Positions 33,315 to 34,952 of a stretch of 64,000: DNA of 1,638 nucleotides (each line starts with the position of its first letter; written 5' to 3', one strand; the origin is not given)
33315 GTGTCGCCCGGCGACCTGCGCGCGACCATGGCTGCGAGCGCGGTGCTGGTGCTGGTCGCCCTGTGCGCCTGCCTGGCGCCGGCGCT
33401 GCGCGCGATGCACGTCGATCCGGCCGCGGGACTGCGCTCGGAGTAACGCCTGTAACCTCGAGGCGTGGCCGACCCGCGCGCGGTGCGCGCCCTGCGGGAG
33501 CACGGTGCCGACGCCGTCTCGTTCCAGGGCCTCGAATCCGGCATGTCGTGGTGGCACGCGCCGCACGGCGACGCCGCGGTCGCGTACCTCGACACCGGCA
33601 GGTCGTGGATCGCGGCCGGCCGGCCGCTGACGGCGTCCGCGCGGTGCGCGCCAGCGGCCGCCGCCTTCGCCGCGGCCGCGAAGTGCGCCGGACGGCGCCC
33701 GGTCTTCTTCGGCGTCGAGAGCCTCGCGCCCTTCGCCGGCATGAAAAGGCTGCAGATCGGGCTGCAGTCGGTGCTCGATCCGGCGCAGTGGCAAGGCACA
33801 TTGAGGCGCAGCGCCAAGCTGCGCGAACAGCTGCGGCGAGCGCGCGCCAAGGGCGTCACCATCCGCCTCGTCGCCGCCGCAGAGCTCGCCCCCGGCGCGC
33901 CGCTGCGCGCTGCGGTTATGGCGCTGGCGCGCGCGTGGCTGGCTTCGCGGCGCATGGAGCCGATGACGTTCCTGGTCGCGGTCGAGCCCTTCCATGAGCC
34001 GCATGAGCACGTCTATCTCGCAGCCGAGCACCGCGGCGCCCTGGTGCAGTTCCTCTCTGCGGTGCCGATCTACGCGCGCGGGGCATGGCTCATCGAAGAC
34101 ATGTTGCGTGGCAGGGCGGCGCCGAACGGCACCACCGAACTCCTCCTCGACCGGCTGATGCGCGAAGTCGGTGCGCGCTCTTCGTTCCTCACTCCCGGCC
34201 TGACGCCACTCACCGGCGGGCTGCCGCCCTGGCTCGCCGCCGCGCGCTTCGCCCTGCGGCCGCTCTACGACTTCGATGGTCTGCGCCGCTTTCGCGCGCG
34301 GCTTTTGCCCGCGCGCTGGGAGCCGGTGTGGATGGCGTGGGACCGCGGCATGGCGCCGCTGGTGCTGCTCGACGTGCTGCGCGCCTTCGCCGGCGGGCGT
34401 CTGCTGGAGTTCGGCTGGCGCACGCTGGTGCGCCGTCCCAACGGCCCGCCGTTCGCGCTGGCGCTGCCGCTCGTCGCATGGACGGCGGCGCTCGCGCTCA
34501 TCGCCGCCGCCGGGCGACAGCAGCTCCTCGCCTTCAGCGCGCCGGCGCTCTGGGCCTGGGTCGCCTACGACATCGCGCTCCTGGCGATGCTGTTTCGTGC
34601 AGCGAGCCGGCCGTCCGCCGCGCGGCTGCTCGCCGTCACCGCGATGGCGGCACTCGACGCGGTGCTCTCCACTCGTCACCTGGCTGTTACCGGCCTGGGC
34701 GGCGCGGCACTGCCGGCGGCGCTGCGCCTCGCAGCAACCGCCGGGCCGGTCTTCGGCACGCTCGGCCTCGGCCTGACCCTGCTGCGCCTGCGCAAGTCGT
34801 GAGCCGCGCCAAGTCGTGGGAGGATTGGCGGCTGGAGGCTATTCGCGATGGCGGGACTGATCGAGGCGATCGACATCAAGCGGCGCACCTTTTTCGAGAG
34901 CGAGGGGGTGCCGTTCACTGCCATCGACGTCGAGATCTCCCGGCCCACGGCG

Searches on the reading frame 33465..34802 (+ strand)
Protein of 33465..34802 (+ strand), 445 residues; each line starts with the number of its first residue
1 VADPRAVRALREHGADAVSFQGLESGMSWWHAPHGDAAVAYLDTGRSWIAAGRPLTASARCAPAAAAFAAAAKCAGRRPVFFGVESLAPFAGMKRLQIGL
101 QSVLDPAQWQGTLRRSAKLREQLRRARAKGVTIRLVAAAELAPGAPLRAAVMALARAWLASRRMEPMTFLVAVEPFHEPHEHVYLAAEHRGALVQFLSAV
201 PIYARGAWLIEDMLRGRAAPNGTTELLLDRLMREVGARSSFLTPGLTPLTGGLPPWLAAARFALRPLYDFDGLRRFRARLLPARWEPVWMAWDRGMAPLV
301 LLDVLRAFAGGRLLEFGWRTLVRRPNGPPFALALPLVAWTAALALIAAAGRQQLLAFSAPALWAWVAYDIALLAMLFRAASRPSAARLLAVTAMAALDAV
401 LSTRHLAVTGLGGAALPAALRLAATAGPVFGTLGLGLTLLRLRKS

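Call 52: search_protein_families(library=pfam, proteins=[window:33465-34802:+], max_evalue=0.0001)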
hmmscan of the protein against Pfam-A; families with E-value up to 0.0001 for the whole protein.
window:33465-34802:+ (445 aa): 1 family
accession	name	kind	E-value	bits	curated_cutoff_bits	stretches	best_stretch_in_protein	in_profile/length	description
PF09924.15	LPG_synthase_C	-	7e-26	91.4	27.5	1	10-291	4-297/298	Phosphatidylglycerol lysyltransferase, C-terminal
